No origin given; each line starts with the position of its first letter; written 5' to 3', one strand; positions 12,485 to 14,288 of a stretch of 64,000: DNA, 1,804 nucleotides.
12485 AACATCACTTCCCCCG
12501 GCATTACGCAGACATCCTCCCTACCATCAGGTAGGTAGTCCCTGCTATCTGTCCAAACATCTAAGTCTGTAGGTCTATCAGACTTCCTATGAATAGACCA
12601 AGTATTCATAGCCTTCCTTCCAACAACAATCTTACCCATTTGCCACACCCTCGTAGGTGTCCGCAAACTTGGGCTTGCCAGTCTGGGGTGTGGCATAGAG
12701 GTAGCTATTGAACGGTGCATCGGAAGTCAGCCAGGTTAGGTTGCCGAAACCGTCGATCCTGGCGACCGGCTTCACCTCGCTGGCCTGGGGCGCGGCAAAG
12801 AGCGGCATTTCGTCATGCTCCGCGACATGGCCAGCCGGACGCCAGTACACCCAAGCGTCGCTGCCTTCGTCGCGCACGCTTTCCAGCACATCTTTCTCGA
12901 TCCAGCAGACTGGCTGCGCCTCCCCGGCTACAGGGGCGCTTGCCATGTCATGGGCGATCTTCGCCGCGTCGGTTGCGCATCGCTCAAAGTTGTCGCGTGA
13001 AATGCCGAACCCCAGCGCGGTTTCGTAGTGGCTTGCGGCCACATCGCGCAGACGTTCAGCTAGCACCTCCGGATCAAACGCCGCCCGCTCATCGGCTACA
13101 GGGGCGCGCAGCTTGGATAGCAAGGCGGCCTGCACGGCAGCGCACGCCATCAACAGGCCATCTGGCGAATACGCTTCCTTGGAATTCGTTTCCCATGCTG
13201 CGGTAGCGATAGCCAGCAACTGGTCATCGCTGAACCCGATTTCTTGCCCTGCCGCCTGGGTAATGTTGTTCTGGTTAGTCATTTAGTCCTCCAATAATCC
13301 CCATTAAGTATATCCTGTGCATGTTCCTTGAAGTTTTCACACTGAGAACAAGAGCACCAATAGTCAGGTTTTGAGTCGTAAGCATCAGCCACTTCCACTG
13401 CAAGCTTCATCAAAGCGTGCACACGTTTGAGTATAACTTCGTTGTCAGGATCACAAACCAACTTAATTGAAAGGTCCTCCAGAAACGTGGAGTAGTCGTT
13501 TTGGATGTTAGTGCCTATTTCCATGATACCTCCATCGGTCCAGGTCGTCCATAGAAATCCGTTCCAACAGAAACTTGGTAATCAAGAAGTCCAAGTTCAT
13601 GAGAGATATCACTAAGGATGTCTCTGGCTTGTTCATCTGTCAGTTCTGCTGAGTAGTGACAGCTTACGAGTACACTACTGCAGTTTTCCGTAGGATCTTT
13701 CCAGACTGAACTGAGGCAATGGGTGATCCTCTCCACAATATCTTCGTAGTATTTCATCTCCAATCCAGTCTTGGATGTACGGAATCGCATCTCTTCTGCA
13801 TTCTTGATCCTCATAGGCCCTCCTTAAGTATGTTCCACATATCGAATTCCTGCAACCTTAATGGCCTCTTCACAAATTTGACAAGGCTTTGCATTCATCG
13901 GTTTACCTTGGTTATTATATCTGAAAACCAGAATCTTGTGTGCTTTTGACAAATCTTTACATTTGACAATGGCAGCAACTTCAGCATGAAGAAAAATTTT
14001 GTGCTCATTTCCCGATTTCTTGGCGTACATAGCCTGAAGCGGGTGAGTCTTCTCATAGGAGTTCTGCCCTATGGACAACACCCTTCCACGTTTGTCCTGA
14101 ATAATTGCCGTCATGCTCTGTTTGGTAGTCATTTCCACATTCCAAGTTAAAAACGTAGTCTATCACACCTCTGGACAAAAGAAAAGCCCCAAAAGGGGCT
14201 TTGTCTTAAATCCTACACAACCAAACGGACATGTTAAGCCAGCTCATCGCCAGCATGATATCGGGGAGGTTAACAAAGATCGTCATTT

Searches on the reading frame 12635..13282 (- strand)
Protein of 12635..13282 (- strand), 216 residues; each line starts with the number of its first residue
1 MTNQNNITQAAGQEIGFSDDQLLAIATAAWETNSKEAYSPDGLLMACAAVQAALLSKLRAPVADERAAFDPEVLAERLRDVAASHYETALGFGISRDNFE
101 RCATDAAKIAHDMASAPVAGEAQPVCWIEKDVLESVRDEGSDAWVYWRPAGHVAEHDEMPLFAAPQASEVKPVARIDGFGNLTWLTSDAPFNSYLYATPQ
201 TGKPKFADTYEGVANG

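Call 8: search_protein_families(library=pfam, proteins=[window:12635-13282:-], max_evalue=1)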
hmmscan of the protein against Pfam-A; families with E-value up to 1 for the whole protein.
window:12635-13282:- (216 aa): 0 families

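Call 9: search_protein_families(library=phrogs, proteins=[window:12635-13282:-], max_evalue=0.1)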
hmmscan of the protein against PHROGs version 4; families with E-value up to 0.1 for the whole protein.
window:12635-13282:- (216 aa): 1 family
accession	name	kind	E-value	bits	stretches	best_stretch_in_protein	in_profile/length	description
phrog_660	-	unknown function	0.016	16.2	1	116-170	42-92/193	-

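Call 34: find_homologous_proteins(query=window:12635-13282:-, max_evalue=0.01)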
Query window:12635-13282:- (216 aa): 59 proteins with E <= 0.01 among 970 candidates.
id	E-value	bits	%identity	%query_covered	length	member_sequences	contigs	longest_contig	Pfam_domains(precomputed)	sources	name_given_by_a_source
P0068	2.2e-140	483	100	100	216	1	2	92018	-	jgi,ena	-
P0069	1.2e-31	128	64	54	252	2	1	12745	-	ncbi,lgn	ncbi:hypothetical protein ACOTI8_31760 [Achromobacter xylosoxidans]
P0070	5.7e-30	123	98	25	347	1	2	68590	-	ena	-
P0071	2.0e-28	118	95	26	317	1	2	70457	-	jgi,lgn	-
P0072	3.5e-28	117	47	84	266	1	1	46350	-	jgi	-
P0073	3.1e-27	114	61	49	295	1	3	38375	-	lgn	-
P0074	1.5e-26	111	89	26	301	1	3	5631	PF26207.1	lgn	-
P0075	1.6e-26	111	55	56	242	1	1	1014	-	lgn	-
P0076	2.4e-25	108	42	79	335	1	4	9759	-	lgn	-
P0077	2.5e-23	101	54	49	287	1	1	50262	-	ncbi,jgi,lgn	-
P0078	6.4e-23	100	60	36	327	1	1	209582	-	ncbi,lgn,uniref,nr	ncbi:hypothetical protein [Achromobacter sp. Bel]|uniref:hypothetical protein n=1 Tax=Achromobacter 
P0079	3.1e-22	97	89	25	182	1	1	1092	-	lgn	-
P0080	4.0e-22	97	46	35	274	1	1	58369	-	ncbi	-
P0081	7.1e-22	96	55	37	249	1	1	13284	-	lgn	-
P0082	4.6e-21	94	78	27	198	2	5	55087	-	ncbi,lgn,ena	-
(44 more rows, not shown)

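Call 93: search_protein_families(library=ncbifam, proteins=[window:12635-13282:-], max_evalue=0.01)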
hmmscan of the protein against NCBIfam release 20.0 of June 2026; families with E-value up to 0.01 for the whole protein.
window:12635-13282:- (216 aa): 0 families

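Call 94: search_protein_families(library=padloc, proteins=[window:12635-13282:-], max_evalue=0.01)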
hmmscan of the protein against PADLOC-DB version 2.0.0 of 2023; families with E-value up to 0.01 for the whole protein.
window:12635-13282:- (216 aa): 0 families

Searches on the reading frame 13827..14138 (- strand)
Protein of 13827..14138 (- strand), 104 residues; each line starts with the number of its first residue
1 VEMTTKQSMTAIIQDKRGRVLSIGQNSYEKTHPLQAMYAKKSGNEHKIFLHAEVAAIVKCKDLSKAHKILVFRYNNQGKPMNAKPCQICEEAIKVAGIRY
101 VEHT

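Call 89: search_protein_families(library=phrogs, proteins=[window:13827-14138:-], max_evalue=0.00001)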
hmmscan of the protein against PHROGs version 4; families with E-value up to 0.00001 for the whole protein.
window:13827-14138:- (104 aa): 1 family
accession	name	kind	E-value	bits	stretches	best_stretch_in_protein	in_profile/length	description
phrog_174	-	DNA, RNA and nucleotide metabolism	4.6e-13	50.5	1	11-101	140-221/384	dCMP deaminase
